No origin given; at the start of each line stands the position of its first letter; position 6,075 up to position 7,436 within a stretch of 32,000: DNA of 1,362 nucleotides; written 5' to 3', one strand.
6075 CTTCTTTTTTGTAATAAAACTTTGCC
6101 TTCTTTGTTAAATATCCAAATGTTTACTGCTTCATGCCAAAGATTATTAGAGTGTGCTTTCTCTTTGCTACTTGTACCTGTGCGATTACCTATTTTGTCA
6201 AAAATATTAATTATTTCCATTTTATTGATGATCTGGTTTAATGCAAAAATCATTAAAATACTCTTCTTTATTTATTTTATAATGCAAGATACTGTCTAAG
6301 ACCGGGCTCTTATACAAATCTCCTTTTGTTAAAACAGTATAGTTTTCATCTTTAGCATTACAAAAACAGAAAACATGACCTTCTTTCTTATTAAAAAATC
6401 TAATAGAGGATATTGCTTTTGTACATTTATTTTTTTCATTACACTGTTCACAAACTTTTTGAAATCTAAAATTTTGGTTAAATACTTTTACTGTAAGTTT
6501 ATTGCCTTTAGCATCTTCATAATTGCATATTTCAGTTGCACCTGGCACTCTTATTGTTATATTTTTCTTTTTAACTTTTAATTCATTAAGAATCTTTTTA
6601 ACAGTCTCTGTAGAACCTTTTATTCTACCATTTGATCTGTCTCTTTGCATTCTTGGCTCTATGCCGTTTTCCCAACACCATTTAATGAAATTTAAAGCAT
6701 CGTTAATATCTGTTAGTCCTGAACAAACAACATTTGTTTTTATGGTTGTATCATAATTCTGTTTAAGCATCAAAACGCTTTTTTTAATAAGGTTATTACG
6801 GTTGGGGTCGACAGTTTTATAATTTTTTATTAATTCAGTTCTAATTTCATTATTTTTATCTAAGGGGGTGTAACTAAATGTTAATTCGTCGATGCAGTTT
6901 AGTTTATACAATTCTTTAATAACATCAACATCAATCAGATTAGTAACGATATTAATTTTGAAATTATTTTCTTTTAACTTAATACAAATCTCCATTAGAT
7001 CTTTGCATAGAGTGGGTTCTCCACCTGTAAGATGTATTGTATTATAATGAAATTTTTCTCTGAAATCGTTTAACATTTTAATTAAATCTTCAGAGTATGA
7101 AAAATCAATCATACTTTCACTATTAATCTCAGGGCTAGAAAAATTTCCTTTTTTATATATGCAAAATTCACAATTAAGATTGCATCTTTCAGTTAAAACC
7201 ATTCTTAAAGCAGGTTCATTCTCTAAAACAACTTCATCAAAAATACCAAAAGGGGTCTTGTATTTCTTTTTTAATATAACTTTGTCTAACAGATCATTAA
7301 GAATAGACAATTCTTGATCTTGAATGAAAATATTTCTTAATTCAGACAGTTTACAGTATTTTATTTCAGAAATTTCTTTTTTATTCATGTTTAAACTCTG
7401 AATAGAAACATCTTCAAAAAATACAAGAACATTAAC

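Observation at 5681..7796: Candidate novel nucleotide-modifying module: degenerate-Nudix/MoaA-like radical SAM fusion plus a catalytically intact paralogous Nudix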

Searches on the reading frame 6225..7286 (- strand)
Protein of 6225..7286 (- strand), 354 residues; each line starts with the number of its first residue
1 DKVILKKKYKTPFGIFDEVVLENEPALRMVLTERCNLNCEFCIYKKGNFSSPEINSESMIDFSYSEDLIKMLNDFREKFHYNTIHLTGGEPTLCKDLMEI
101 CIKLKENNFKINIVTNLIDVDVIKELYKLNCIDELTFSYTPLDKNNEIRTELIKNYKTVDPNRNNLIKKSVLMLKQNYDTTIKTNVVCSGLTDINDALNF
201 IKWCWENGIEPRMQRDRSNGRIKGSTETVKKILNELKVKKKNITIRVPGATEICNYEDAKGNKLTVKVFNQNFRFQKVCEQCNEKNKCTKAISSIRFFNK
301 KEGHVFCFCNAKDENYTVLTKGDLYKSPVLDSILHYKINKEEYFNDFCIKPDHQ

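Call 30: search_protein_representatives(alignment_id=A2)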
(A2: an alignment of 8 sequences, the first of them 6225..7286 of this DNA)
Query: 8 sequences, 352 profile positions. Proteins with E-value up to 0.001 (for the whole library): 3293; up to 1e-10: 98; up to 1e-30: 5. The best 150 are listed.
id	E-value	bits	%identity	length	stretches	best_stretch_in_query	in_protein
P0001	3.9e-172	588.6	-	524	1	2-352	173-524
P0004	1.7e-168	576.6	-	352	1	3-352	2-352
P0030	2.4e-151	520.2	-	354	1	4-352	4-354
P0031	3.2e-107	375.1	-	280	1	74-352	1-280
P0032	3.6e-72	259.8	-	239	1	116-352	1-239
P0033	2.6e-28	115.6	-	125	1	70-175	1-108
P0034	9.1e-24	100.6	-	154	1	266-352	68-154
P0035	2.3e-23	99.3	-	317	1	23-333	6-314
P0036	7.3e-23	97.6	-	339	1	24-338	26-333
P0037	1.2e-22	96.9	-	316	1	13-332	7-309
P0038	6.3e-22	94.5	-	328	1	26-327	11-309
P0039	6.3e-22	94.5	-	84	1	4-84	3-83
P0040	7.4e-21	91.0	-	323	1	19-333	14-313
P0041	3.3e-20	88.9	-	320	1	22-332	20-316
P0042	2.5e-19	86.0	-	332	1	22-332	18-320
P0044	1.2e-18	83.8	-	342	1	25-331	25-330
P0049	2.8e-17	79.3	-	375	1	19-342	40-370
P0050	3.9e-17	78.8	-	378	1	21-337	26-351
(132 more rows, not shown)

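Call 32: search_protein_families(library=ncbifam, proteins=[P0035, P0036, P0037, P0038, P0040, P0041, P0042, P0044, P0049, P0050], max_evalue=0.00001)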
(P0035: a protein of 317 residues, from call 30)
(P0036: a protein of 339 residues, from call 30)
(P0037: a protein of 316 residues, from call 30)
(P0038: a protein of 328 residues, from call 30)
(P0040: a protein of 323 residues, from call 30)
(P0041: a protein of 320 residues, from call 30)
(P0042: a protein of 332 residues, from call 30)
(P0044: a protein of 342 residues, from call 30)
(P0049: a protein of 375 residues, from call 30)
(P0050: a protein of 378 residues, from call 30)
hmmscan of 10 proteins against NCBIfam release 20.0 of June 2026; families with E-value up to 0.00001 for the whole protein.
P0035 (317 aa): 35 families (the best 25 are shown)
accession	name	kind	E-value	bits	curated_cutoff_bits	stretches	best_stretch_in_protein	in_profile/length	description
TIGR02668.1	moaA_archaeal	equivalog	4.7e-34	117.8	325.25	1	7-279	10-269/303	GTP 3',8-cyclase MoaA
NF001199.0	PRK00164.2-1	equivalog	1.7e-30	106.2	231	1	7-272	12-264/308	GTP 3',8-cyclase MoaA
TIGR02666.1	moaA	equivalog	5.3e-25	88.1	284.05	1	7-249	10-256/336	GTP 3',8-cyclase MoaA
TIGR03977.1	rSAM_pair_HxsC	equivalog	1.5e-17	63.4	267.9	1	7-172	25-187/292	His-Xaa-Ser system radical SAM maturase HxsC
NF045646.2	rSAM_Se_TrsS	equivalog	4.5e-12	45.2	490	1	11-154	90-229/441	radical SAM (seleno)protein TrsS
NF045702.1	rSAM_GDGT_ether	equivalog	6.7e-12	44.8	450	1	10-117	89-198/486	tetraether lipid synthase Tes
TIGR04055.1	rSAM_NirJ2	equivalog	7.7e-12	45.4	500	1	13-163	6-149/326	putative heme d1 biosynthesis radical SAM protein NirJ2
TIGR04347.1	pseudo_SAM_Halo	equivalog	9.2e-12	44.9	525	1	12-161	43-185/390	TIGR04347 family pseudo-SAM/SPASM protein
TIGR04054.1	rSAM_NirJ1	equivalog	1.1e-11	44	650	1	12-178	41-200/387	putative heme d1 biosynthesis radical SAM protein NirJ1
TIGR04167.1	rSAM_SeCys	equivalog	1.3e-11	44.2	300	1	7-165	8-165/303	arsenosugar biosynthesis radical SAM (seleno)protein ArsS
NF038283.1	viperin_w_prok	equivalog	2e-11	43.6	180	1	13-165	8-169/281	viperin family antiviral radical SAM protein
TIGR02495.1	NrdG2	equivalog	2.1e-11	43.5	131.15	1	17-97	26-103/193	anaerobic ribonucleoside-triphosphate reductase activating protein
TIGR04545.1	rSAM_ahbD_hemeb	equivalog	3.2e-11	43.2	500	1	12-173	5-160/339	heme b synthase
TIGR04546.1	rSAM_ahbC_deAc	equivalog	4.2e-10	39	650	1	12-176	44-201/390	12,18-didecarboxysiroheme deacetylase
TIGR04051.1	rSAM_NirJ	equivalog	4.8e-10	38.9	515.45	1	14-179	9-167/354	heme d1 biosynthesis radical SAM protein NirJ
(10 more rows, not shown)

P0036 (339 aa): 13 families
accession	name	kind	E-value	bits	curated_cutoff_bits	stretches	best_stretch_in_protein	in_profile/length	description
TIGR02668.1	moaA_archaeal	equivalog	4.4e-25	88.3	325.25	1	25-223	9-198/303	GTP 3',8-cyclase MoaA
NF001199.0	PRK00164.2-1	equivalog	2.4e-21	76.2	231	1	25-212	11-189/308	GTP 3',8-cyclase MoaA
TIGR02666.1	moaA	equivalog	3.3e-21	75.6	284.05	1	25-216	9-198/336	GTP 3',8-cyclase MoaA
TIGR02495.1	NrdG2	equivalog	8.8e-16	57.8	131.15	1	36-197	26-179/193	anaerobic ribonucleoside-triphosphate reductase activating protein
TIGR04317.1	W_rSAM_matur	equivalog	1.5e-11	44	380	1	25-192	3-168/349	tungsten cofactor oxidoreductase radical SAM maturase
TIGR02109.1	PQQ_syn_pqqE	equivalog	6.4e-11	41.8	381.35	1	30-204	11-175/358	pyrroloquinoline quinone biosynthesis protein PqqE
TIGR04080.1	rSAM_pep_cyc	equivalog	3.2e-09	36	500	1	36-205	117-272/440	KxxxW cyclic peptide radical SAM maturase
TIGR04545.1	rSAM_ahbD_hemeb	equivalog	9.7e-09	35.1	500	1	30-197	4-161/339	heme b synthase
NF045702.1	rSAM_GDGT_ether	equivalog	4.4e-08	32.2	450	1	29-201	89-256/486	tetraether lipid synthase Tes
NF045646.2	rSAM_Se_TrsS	equivalog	3.2e-07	29.3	490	1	30-209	90-262/441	radical SAM (seleno)protein TrsS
TIGR04051.1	rSAM_NirJ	equivalog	2.5e-06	26.7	515.45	1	33-205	9-170/354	heme d1 biosynthesis radical SAM protein NirJ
TIGR04053.2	TIGR04053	equivalog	2.7e-06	26.9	395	1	32-200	14-175/366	TIGR04053 family radical SAM/SPASM domain-containing protein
NF050035.1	rSAM_WgK_link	exception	2.7e-06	26.6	650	1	28-154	11-135/367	radical SAM/SPASM peptide maturase WgkB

P0037 (316 aa): 15 families
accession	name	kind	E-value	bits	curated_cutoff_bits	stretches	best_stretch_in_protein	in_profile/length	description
TIGR02668.1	moaA_archaeal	equivalog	5.8e-24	84.6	325.25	1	18-291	10-282/303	GTP 3',8-cyclase MoaA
NF001199.0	PRK00164.2-1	equivalog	2.3e-21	76.3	231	1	18-262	12-255/308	GTP 3',8-cyclase MoaA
TIGR02666.1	moaA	equivalog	1.6e-18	66.8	284.05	1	18-202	10-198/336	GTP 3',8-cyclase MoaA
TIGR04317.1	W_rSAM_matur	equivalog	7.4e-14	51.6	380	1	18-172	4-158/349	tungsten cofactor oxidoreductase radical SAM maturase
NF038283.1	viperin_w_prok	equivalog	3.5e-13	49.4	180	1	23-183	7-174/281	viperin family antiviral radical SAM protein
TIGR02495.1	NrdG2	equivalog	3.9e-12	45.9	131.15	1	26-209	24-182/193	anaerobic ribonucleoside-triphosphate reductase activating protein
TIGR03977.1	rSAM_pair_HxsC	equivalog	3.6e-11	42.5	267.9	1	14-221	21-225/292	His-Xaa-Ser system radical SAM maturase HxsC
TIGR04167.1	rSAM_SeCys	equivalog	5.5e-10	38.9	300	1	17-100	7-89/303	arsenosugar biosynthesis radical SAM (seleno)protein ArsS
NF045702.1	rSAM_GDGT_ether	equivalog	1.6e-09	37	450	1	22-188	90-257/486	tetraether lipid synthase Tes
TIGR04251.1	SCM_rSAM_ScmF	equivalog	2.4e-09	37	400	1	20-150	6-137/353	SynChlorMet cassette radical SAM/SPASM protein ScmF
TIGR03963.1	rSAM_QueE_Clost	equivalog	3.9e-07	30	260.1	1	27-104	28-105/219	putative 7-carboxy-7-deazaguanine synthase QueE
NF050035.1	rSAM_WgK_link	exception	8.4e-07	28.3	650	1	22-113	13-105/367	radical SAM/SPASM peptide maturase WgkB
TIGR04038.1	tatD_link_rSAM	subfamily_domain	5.1e-06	26.4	129.7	1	18-166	8-165/192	TatD family nuclease-associated radical SAM protein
TIGR04340.1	rSAM_ACGX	hypoth_equivalog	5.7e-06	25.8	400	1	21-102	6-93/341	radical SAM/SPASM domain protein, ACGX system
NF045646.2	rSAM_Se_TrsS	equivalog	9.9e-06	24.3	490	0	22-101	90-170/441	radical SAM (seleno)protein TrsS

P0038 (328 aa): 13 families
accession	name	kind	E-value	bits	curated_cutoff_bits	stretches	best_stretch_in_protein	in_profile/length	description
TIGR02666.1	moaA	equivalog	1.1e-27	96.9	284.05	1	4-200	5-198/336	GTP 3',8-cyclase MoaA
TIGR02668.1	moaA_archaeal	equivalog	2.7e-25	89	325.25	1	4-211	5-203/303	GTP 3',8-cyclase MoaA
NF001199.0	PRK00164.2-1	equivalog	7.6e-25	87.7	231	1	3-210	6-205/308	GTP 3',8-cyclase MoaA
TIGR02495.1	NrdG2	equivalog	7e-14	51.6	131.15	1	19-186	26-185/193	anaerobic ribonucleoside-triphosphate reductase activating protein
NF038283.1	viperin_w_prok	equivalog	4.8e-13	48.9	180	1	11-183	4-180/281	viperin family antiviral radical SAM protein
TIGR04317.1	W_rSAM_matur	equivalog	6.2e-12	45.3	380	1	11-166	6-157/349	tungsten cofactor oxidoreductase radical SAM maturase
TIGR02109.1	PQQ_syn_pqqE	equivalog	1.3e-10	40.8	381.35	1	13-183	11-171/358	pyrroloquinoline quinone biosynthesis protein PqqE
NF045702.1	rSAM_GDGT_ether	equivalog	9.8e-09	34.3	450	1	12-137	89-215/486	tetraether lipid synthase Tes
TIGR04251.1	SCM_rSAM_ScmF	equivalog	8.7e-08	31.9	400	1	8-125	3-120/353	SynChlorMet cassette radical SAM/SPASM protein ScmF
TIGR04167.1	rSAM_SeCys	equivalog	2.4e-07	30.3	300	1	3-92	2-85/303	arsenosugar biosynthesis radical SAM (seleno)protein ArsS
NF045646.2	rSAM_Se_TrsS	equivalog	3e-07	29.3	490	1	13-134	90-211/441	radical SAM (seleno)protein TrsS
TIGR04311.1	rSAM_Geo_metal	subfamily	2.3e-06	26.9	400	1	13-202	7-195/423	radical SAM/SPASM family putative metalloenzyme maturase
NF038332.1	rSAM_rare_HxsC4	exception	4.8e-06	26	500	1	11-125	16-129/335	radical SAM protein HxsC4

P0040 (323 aa): 24 families
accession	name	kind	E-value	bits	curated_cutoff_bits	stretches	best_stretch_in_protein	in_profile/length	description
TIGR02668.1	moaA_archaeal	equivalog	2.7e-29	102.1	325.25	1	16-301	7-280/303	GTP 3',8-cyclase MoaA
NF001199.0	PRK00164.2-1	equivalog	3.8e-26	91.9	231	1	17-292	10-272/308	GTP 3',8-cyclase MoaA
TIGR02666.1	moaA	equivalog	2.1e-24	86.1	284.05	1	16-262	7-265/336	GTP 3',8-cyclase MoaA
TIGR02495.1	NrdG2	equivalog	1.5e-13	50.5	131.15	1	27-189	24-184/193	anaerobic ribonucleoside-triphosphate reductase activating protein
NF038283.1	viperin_w_prok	equivalog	3.2e-13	49.5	180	1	24-184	7-174/281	viperin family antiviral radical SAM protein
TIGR02109.1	PQQ_syn_pqqE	equivalog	9e-12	44.6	381.35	1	21-188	9-172/358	pyrroloquinoline quinone biosynthesis protein PqqE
NF045702.1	rSAM_GDGT_ether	equivalog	2.7e-10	39.5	450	1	22-213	89-280/486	tetraether lipid synthase Tes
TIGR04055.1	rSAM_NirJ2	equivalog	4.8e-10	39.5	500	1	25-185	6-161/326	putative heme d1 biosynthesis radical SAM protein NirJ2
TIGR04317.1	W_rSAM_matur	equivalog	8.1e-10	38.3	380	1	19-203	4-189/349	tungsten cofactor oxidoreductase radical SAM maturase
TIGR04080.1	rSAM_pep_cyc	equivalog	8.6e-10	37.9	500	1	28-191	116-271/440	KxxxW cyclic peptide radical SAM maturase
TIGR04053.2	TIGR04053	equivalog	3e-09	36.6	395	1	24-242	13-228/366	TIGR04053 family radical SAM/SPASM domain-containing protein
TIGR04545.1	rSAM_ahbD_hemeb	equivalog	3.7e-09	36.5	500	1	24-187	5-164/339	heme b synthase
NF045646.2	rSAM_Se_TrsS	equivalog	9.2e-09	34.3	490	1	21-186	88-252/441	radical SAM (seleno)protein TrsS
TIGR04133.1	rSAM_w_lipo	hypoth_equivalog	1e-08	34.5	425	1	20-131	25-140/350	TIGR04133 family radical SAM/SPASM protein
TIGR04167.1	rSAM_SeCys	equivalog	1.1e-08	34.7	300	1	19-107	8-95/303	arsenosugar biosynthesis radical SAM (seleno)protein ArsS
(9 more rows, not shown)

P0041 (320 aa): 15 families
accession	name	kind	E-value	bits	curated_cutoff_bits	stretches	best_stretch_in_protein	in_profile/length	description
TIGR02668.1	moaA_archaeal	equivalog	1.3e-25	90.1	325.25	1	23-316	11-288/303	GTP 3',8-cyclase MoaA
TIGR02666.1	moaA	equivalog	4.6e-24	85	284.05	1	23-268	11-265/336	GTP 3',8-cyclase MoaA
NF001199.0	PRK00164.2-1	equivalog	8.2e-22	77.7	231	1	22-303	12-277/308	GTP 3',8-cyclase MoaA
TIGR04317.1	W_rSAM_matur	equivalog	1.3e-15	57.4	380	1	25-175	7-157/349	tungsten cofactor oxidoreductase radical SAM maturase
TIGR02495.1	NrdG2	equivalog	2.2e-12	46.7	131.15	1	31-157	25-146/193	anaerobic ribonucleoside-triphosphate reductase activating protein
NF038283.1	viperin_w_prok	equivalog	8.5e-10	38.2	180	1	24-175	4-163/281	viperin family antiviral radical SAM protein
TIGR02109.1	PQQ_syn_pqqE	equivalog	1.1e-08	34.5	381.35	1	26-131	11-117/358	pyrroloquinoline quinone biosynthesis protein PqqE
NF038332.1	rSAM_rare_HxsC4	exception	1.2e-08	34.5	500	1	20-196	12-187/335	radical SAM protein HxsC4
TIGR04167.1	rSAM_SeCys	equivalog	1e-07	31.5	300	1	22-104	8-89/303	arsenosugar biosynthesis radical SAM (seleno)protein ArsS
TIGR04038.1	tatD_link_rSAM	subfamily_domain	4.8e-07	29.8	129.7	1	24-186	10-178/192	TatD family nuclease-associated radical SAM protein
TIGR04347.1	pseudo_SAM_Halo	equivalog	4.3e-06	26.2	525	1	11-157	27-174/390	TIGR04347 family pseudo-SAM/SPASM protein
TIGR04133.1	rSAM_w_lipo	hypoth_equivalog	5.1e-06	25.7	425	1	26-152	28-158/350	TIGR04133 family radical SAM/SPASM protein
TIGR04349.1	rSAM_QueE_gams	hypoth_equivalog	5.5e-06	26.2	300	0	31-114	28-107/210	7-carboxy-7-deazaguanine synthase QueE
NF045646.2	rSAM_Se_TrsS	equivalog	5.6e-06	25.2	490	1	20-128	84-196/441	radical SAM (seleno)protein TrsS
TIGR03963.1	rSAM_QueE_Clost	equivalog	6.2e-06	26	260.1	0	13-111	9-108/219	putative 7-carboxy-7-deazaguanine synthase QueE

P0042 (332 aa): 32 families (the best 25 are shown)
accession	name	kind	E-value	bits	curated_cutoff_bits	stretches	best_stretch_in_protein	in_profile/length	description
TIGR02668.1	moaA_archaeal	equivalog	4.4e-25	88.3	325.25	1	20-268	10-253/303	GTP 3',8-cyclase MoaA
TIGR02666.1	moaA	equivalog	7.5e-21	74.5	284.05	1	20-267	10-264/336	GTP 3',8-cyclase MoaA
NF001199.0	PRK00164.2-1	equivalog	9.8e-21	74.2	231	1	20-191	12-176/308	GTP 3',8-cyclase MoaA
NF038283.1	viperin_w_prok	equivalog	6.9e-16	58.2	180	1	25-178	7-164/281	viperin family antiviral radical SAM protein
TIGR02495.1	NrdG2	equivalog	4.6e-13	48.9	131.15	1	26-117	22-112/193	anaerobic ribonucleoside-triphosphate reductase activating protein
TIGR04317.1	W_rSAM_matur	equivalog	1.7e-12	47.2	380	1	20-138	4-123/349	tungsten cofactor oxidoreductase radical SAM maturase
NF045646.2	rSAM_Se_TrsS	equivalog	2e-11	43.1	490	1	18-127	82-197/441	radical SAM (seleno)protein TrsS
TIGR04055.1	rSAM_NirJ2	equivalog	3.2e-10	40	500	1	25-152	5-132/326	putative heme d1 biosynthesis radical SAM protein NirJ2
TIGR02109.1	PQQ_syn_pqqE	equivalog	4.1e-10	39.1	381.35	1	26-133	13-121/358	pyrroloquinoline quinone biosynthesis protein PqqE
NF038332.1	rSAM_rare_HxsC4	exception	1.5e-09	37.4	500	1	16-130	10-127/335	radical SAM protein HxsC4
TIGR03962.1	mycofact_rSAM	equivalog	5.5e-09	35.6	265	1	24-185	16-167/339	mycofactocin radical SAM maturase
TIGR04466.1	rSAM_BlsE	equivalog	6.5e-09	35.7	400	1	27-178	10-149/327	cytosylglucuronate decarboxylase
NF045702.1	rSAM_GDGT_ether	equivalog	8.2e-09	34.6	450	1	22-137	88-210/486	tetraether lipid synthase Tes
TIGR04545.1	rSAM_ahbD_hemeb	equivalog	1.6e-08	34.4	500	1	26-190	6-162/339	heme b synthase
TIGR04054.1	rSAM_NirJ1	equivalog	1.6e-08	33.6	650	1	21-152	37-168/387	putative heme d1 biosynthesis radical SAM protein NirJ1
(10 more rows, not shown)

P0044 (342 aa): 15 families
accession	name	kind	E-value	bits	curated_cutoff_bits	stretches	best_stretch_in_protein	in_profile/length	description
TIGR02668.1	moaA_archaeal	equivalog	3.1e-22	79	325.25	1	21-273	7-253/303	GTP 3',8-cyclase MoaA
TIGR02666.1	moaA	equivalog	4.2e-22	78.6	284.05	1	21-214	7-198/336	GTP 3',8-cyclase MoaA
NF001199.0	PRK00164.2-1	equivalog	1.3e-20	73.8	231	1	21-211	9-190/308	GTP 3',8-cyclase MoaA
NF038283.1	viperin_w_prok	equivalog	5.9e-15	55.2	180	1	30-212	8-195/281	viperin family antiviral radical SAM protein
TIGR02495.1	NrdG2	equivalog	9.7e-15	54.4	131.15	1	33-131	25-119/193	anaerobic ribonucleoside-triphosphate reductase activating protein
TIGR04317.1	W_rSAM_matur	equivalog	5.3e-13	48.8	380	1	24-208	4-187/349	tungsten cofactor oxidoreductase radical SAM maturase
TIGR02109.1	PQQ_syn_pqqE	equivalog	1.7e-12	47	381.35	1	27-178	10-152/358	pyrroloquinoline quinone biosynthesis protein PqqE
NF045702.1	rSAM_GDGT_ether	equivalog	1.8e-08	33.5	450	1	28-205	90-262/486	tetraether lipid synthase Tes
TIGR04038.1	tatD_link_rSAM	subfamily_domain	3.6e-08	33.4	129.7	1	24-135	8-124/192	TatD family nuclease-associated radical SAM protein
NF038332.1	rSAM_rare_HxsC4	exception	5.5e-08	32.3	500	1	24-106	14-91/335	radical SAM protein HxsC4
TIGR04167.1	rSAM_SeCys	equivalog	1.9e-07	30.6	300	1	18-103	2-81/303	arsenosugar biosynthesis radical SAM (seleno)protein ArsS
NF045646.2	rSAM_Se_TrsS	equivalog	3.6e-07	29.1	490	1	28-105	90-162/441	radical SAM (seleno)protein TrsS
NF033640.1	N_Twi_rSAM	subfamily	1.1e-06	28.1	170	1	21-108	108-205/398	twitch domain-containing radical SAM protein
TIGR04133.1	rSAM_w_lipo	hypoth_equivalog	2e-06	27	425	1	17-159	17-159/350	TIGR04133 family radical SAM/SPASM protein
NF053743.1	LipS2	equivalog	7.3e-06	25.6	270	0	30-183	29-176/292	LipS2 family lipoyl synthase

P0049 (375 aa): 8 families
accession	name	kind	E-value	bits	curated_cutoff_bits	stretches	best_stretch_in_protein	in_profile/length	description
TIGR02668.1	moaA_archaeal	equivalog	8.9e-25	87.3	325.25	1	46-265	11-205/303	GTP 3',8-cyclase MoaA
NF001199.0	PRK00164.2-1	equivalog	2.1e-19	69.8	231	1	46-273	13-214/308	GTP 3',8-cyclase MoaA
TIGR02666.1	moaA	equivalog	5.3e-19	68.4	284.05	1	46-237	11-183/336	GTP 3',8-cyclase MoaA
TIGR02495.1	NrdG2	equivalog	3.4e-11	42.8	131.15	1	55-215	26-160/193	anaerobic ribonucleoside-triphosphate reductase activating protein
NF038283.1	viperin_w_prok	equivalog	5.2e-10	38.9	180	1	51-252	8-195/281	viperin family antiviral radical SAM protein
TIGR04317.1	W_rSAM_matur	equivalog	1e-08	34.7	380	1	95-236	34-173/349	tungsten cofactor oxidoreductase radical SAM maturase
TIGR02109.1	PQQ_syn_pqqE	equivalog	5.8e-08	32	381.35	1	94-186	37-129/358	pyrroloquinoline quinone biosynthesis protein PqqE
TIGR04051.1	rSAM_NirJ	equivalog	5.4e-06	25.6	515.45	1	108-222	45-152/354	heme d1 biosynthesis radical SAM protein NirJ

P0050 (378 aa): 11 families
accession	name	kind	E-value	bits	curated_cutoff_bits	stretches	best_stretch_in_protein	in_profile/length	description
TIGR02668.1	moaA_archaeal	equivalog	6.2e-21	74.7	325.25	1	30-293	11-251/303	GTP 3',8-cyclase MoaA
TIGR02666.1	moaA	equivalog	1.1e-17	64.1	284.05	1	29-219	10-180/336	GTP 3',8-cyclase MoaA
NF038283.1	viperin_w_prok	equivalog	1.1e-16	60.8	180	1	31-228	4-186/281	viperin family antiviral radical SAM protein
NF001199.0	PRK00164.2-1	equivalog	1.7e-16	60.3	231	1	30-223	13-179/308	GTP 3',8-cyclase MoaA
TIGR02495.1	NrdG2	equivalog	4.7e-10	39.1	131.15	1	95-147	62-113/193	anaerobic ribonucleoside-triphosphate reductase activating protein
TIGR02109.1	PQQ_syn_pqqE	equivalog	4.9e-08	32.3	381.35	1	94-219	52-172/358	pyrroloquinoline quinone biosynthesis protein PqqE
TIGR04466.1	rSAM_BlsE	equivalog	6e-08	32.5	400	1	96-158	48-110/327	cytosylglucuronate decarboxylase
TIGR04317.1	W_rSAM_matur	equivalog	8.8e-08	31.6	380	1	83-163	38-119/349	tungsten cofactor oxidoreductase radical SAM maturase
NF045646.2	rSAM_Se_TrsS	equivalog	1.3e-07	30.5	490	1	80-211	117-243/441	radical SAM (seleno)protein TrsS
TIGR04251.1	SCM_rSAM_ScmF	equivalog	1.8e-06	27.6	400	1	47-219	10-172/353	SynChlorMet cassette radical SAM/SPASM protein ScmF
NF033640.1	N_Twi_rSAM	subfamily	9.6e-06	24.9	170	0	28-138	110-219/398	twitch domain-containing radical SAM protein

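Call 34: find_related_loci(query=A2, collection=genome_contigs, flank=10000)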
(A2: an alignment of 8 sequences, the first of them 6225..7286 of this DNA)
Query A2 (354 aa) in genome_contigs; peptide patterns used: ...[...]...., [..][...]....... (x = any residue, [..] = any of these).
472 stretches matched a pattern; 142 encode a relative of the query (tblastn E <= 1e-3); the best 80 are kept; 80 distinct loci.
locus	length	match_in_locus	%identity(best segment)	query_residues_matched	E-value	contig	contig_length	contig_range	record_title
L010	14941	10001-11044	43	5-354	8e-90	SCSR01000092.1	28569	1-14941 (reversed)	MAG: archaeon isolate FW215_bin.29 FW215_bin.29-108515, whole genome shotgun sequence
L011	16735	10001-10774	31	20-297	1e-16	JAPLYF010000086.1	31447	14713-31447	MAG: Candidatus Parcubacteria bacterium isolate LacPavin_0920_SED4_MAG_37_11 LacPavin_0920_SED4_scaffold_1932365, whole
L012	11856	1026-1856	25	1-296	4e-16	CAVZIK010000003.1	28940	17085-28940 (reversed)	MAG: uncultured Actinomycetes bacterium isolate MFD02416.bin.1.65 genome assembly, contig: contig_16247, whole genome sh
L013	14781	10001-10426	32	12-158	4e-12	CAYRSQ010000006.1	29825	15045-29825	MAG TPA_asm: uncultured archaeon isolate SRP178699_co1_573 genome assembly, contig: NODE_1666_length_29825_cov_5.933591,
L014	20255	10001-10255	36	31-120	6e-10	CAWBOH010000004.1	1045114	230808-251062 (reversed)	MAG: uncultured Methanoregulaceae archaeon isolate MFD04716.bin.2.55 genome assembly, contig: contig_13588, whole genome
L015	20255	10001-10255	36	31-120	5e-10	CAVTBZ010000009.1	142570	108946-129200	MAG: uncultured Methanoregulaceae archaeon isolate MFD02416.bin.2.21 genome assembly, contig: contig_19443, whole genome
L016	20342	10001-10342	37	31-152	5e-9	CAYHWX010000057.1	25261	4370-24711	MAG TPA_asm: uncultured Vicingus sp. isolate ERP119705_co15_575 genome assembly, contig: NODE_1704_length_25261_cov_7.16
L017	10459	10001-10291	31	21-128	4e-9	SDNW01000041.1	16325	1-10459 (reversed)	MAG: Promethearchaeota archaeon isolate AMARA_5S AMARA-sed17-9633, whole genome shotgun sequence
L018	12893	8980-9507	27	14-202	7e-9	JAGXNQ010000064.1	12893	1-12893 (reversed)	MAG: Promethearchaeota archaeon isolate bin12 NODE_64_length_12893_cov_103.755306, whole genome shotgun sequence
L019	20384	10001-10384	30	21-153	1e-8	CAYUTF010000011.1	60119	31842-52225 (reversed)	MAG TPA_asm: uncultured archaeon isolate binchicken_co196_315 genome assembly, contig: NODE_465_length_60119_cov_14.5195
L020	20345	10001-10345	25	27-143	3e-8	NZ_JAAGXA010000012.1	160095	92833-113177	Nocardioides zeae strain JCM 30728 Scaffold12, whole genome shotgun sequence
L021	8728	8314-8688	30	26-160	5e-8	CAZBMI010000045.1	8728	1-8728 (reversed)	MAG TPA_asm: uncultured Planctomycetia bacterium isolate binchicken_co77_39 genome assembly, contig: NODE_9032_length_87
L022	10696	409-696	34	25-128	5e-8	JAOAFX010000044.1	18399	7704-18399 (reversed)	MAG: candidate division WOR-3 bacterium isolate SKW300 NODE_44_length_18399_cov_4.451370, whole genome shotgun sequence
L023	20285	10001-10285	33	21-126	6e-8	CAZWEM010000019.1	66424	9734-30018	MAG TPA_asm: uncultured archaeon isolate binchicken_co94_320 genome assembly, contig: NODE_452_length_66424_cov_7.383447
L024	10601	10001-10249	36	31-118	6e-8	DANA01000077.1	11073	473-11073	MAG TPA_asm: Methanoregula sp. UBA276 UBA276_contig_47360, whole genome shotgun sequence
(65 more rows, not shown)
